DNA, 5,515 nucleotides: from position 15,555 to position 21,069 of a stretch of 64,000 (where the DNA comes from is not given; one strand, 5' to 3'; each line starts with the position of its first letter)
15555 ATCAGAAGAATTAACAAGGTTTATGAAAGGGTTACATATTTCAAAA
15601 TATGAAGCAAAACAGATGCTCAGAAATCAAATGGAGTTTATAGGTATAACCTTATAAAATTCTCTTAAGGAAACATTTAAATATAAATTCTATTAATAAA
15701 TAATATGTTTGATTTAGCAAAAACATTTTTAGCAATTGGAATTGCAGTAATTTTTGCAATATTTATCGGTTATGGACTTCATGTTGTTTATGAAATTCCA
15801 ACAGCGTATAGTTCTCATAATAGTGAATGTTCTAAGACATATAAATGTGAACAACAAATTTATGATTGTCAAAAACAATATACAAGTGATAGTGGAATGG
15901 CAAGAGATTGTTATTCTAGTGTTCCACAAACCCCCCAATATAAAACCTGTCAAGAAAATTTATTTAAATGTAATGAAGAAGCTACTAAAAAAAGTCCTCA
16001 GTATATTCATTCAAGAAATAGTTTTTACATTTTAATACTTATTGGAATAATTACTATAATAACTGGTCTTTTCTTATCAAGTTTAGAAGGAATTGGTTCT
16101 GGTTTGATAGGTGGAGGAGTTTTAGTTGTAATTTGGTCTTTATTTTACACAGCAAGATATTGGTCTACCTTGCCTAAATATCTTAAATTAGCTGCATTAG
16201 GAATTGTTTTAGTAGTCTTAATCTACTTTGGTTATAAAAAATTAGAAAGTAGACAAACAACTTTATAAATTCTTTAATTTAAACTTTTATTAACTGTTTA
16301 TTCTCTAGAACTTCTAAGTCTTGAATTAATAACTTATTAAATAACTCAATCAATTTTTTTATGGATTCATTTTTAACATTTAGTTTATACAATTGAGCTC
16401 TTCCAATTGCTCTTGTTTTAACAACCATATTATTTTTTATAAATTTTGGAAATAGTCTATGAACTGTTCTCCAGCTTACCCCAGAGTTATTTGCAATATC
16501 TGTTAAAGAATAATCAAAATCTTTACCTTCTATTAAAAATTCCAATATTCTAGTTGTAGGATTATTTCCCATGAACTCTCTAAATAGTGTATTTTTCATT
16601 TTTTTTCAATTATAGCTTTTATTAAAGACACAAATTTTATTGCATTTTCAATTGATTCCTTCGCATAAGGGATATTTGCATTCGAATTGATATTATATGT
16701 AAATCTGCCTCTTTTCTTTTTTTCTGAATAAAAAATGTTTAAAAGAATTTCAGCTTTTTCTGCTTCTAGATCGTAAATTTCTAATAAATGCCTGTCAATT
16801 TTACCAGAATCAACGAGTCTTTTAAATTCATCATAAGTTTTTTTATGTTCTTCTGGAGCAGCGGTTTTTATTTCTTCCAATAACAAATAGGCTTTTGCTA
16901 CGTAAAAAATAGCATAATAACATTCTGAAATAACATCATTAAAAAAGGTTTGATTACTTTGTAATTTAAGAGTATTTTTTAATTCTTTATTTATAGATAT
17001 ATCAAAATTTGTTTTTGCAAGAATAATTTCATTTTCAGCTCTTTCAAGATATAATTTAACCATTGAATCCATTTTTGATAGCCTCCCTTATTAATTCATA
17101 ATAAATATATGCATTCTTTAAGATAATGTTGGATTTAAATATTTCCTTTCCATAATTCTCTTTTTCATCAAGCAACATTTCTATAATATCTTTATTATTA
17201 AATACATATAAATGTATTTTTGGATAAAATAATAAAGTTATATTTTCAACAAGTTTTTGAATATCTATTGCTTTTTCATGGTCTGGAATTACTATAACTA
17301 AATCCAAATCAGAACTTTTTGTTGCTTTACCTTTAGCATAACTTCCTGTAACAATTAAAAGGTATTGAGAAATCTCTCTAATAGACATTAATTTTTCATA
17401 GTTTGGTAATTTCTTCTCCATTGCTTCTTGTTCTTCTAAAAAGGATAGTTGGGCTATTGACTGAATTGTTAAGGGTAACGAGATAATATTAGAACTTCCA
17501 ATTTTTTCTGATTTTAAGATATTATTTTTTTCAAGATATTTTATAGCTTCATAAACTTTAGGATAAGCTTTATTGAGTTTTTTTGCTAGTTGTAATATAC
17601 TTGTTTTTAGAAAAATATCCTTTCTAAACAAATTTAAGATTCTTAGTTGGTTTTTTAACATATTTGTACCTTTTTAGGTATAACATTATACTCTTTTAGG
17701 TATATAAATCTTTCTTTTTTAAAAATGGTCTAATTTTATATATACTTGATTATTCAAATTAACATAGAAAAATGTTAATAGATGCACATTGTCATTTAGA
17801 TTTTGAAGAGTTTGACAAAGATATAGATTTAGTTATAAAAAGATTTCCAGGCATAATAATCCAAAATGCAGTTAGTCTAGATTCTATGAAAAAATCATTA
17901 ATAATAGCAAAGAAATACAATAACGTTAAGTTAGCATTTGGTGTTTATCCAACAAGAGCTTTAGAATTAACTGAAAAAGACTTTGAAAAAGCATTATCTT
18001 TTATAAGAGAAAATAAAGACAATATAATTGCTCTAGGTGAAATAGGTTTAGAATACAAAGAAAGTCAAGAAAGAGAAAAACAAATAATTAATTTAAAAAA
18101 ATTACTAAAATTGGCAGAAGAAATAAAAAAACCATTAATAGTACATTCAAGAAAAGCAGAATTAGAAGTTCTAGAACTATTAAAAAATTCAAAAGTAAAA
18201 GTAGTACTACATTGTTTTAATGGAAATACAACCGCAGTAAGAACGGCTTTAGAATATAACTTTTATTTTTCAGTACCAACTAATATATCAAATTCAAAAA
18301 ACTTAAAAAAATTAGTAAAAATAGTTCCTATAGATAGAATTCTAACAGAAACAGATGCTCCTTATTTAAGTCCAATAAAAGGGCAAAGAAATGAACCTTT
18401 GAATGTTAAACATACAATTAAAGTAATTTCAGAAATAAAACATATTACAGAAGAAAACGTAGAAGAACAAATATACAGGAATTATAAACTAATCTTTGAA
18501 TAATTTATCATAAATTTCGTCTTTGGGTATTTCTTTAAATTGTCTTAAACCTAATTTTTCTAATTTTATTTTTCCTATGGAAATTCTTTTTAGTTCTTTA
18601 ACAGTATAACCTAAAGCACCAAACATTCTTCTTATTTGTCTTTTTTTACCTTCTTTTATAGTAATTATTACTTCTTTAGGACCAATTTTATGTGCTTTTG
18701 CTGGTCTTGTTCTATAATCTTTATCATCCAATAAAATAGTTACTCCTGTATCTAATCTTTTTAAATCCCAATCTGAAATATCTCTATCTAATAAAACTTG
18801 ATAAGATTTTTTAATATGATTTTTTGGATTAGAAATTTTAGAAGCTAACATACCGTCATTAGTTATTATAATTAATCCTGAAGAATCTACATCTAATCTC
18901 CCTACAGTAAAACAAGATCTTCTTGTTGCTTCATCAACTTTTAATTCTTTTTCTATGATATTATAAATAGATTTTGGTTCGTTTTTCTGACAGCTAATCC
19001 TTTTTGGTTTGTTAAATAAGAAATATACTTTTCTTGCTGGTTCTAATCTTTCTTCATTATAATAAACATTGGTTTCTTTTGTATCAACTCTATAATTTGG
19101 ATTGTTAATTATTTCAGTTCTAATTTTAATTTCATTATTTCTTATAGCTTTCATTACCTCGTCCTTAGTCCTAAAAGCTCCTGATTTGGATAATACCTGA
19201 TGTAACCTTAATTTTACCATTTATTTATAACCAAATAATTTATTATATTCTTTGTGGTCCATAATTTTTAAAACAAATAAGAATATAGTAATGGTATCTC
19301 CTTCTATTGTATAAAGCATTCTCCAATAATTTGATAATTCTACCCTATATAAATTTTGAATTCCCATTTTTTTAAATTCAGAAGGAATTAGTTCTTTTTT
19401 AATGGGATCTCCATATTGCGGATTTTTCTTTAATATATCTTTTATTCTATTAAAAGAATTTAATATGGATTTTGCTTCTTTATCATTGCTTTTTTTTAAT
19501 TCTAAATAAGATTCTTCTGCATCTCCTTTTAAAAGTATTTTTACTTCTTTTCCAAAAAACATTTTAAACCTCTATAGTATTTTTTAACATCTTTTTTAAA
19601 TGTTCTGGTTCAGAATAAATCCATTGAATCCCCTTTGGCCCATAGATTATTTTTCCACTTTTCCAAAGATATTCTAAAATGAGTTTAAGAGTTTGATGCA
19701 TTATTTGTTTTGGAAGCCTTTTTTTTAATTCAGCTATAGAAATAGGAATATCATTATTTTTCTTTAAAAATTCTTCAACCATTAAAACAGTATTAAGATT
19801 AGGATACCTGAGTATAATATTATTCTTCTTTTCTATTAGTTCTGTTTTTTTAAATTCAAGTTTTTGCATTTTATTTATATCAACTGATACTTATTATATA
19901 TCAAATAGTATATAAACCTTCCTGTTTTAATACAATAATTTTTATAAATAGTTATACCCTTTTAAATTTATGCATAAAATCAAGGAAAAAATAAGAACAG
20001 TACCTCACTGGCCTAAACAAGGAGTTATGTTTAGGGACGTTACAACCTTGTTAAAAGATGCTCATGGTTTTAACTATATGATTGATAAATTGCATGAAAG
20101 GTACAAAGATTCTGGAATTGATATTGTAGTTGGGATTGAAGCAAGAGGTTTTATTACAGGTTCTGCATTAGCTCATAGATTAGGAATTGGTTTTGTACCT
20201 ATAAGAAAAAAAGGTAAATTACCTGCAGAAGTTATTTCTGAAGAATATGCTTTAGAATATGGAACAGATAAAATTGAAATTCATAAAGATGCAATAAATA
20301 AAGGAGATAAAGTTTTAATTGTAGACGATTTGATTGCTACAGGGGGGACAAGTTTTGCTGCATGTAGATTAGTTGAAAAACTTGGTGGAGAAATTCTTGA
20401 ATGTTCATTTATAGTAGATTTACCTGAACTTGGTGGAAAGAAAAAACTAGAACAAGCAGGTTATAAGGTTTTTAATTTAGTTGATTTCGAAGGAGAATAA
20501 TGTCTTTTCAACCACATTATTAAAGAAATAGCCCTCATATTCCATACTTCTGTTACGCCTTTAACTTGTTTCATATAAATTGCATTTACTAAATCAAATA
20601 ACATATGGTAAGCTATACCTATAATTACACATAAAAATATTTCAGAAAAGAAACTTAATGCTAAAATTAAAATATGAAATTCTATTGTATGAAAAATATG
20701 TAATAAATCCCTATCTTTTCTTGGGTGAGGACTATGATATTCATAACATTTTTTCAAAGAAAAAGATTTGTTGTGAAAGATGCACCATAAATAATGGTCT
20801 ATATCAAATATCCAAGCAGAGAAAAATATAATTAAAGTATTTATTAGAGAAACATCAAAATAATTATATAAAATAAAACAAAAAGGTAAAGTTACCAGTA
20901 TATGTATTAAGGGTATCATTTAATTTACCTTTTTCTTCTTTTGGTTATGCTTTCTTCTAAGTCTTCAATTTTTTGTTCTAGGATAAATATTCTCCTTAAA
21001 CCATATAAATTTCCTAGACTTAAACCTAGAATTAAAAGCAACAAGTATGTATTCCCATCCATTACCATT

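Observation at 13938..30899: Family of anchored Cys-rich surface proteins carrying MopE-like '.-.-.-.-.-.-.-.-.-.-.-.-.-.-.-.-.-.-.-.' repeats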

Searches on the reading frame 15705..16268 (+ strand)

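Call 24: search_protein_families(library=pfam, max_evalue=0.001, proteins=[window:15705-16268:+])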
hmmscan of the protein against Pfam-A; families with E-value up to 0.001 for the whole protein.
window:15705-16268:+ (187 aa): 0 families

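Call 54: search_protein_families(library=ncbifam, max_evalue=0.1, proteins=[window:15705-16268:+])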
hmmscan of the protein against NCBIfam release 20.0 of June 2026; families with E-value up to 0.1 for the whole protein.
window:15705-16268:+ (187 aa): 1 family
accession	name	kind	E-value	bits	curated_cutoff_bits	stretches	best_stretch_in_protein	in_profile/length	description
NF047321.1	SCO7613_CTERM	domain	0.0026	17.4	45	1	129-172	123-166/188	SCO7613 C-terminal domain-containing membrane protein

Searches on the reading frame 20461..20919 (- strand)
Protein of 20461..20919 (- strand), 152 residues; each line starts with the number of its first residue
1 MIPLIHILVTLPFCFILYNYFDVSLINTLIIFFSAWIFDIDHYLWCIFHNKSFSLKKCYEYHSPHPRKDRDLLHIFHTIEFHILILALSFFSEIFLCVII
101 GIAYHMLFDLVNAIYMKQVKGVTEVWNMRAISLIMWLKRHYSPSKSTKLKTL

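Call 51: search_protein_families(library=pfam, max_evalue=0.01, proteins=[window:20461-20919:-])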
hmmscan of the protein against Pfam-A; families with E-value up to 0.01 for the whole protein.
window:20461-20919:- (152 aa): 0 families

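Call 54: search_protein_families(library=ncbifam, max_evalue=0.1, proteins=[window:20461-20919:-])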
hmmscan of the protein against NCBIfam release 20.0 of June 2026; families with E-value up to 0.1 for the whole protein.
window:20461-20919:- (152 aa): 0 families
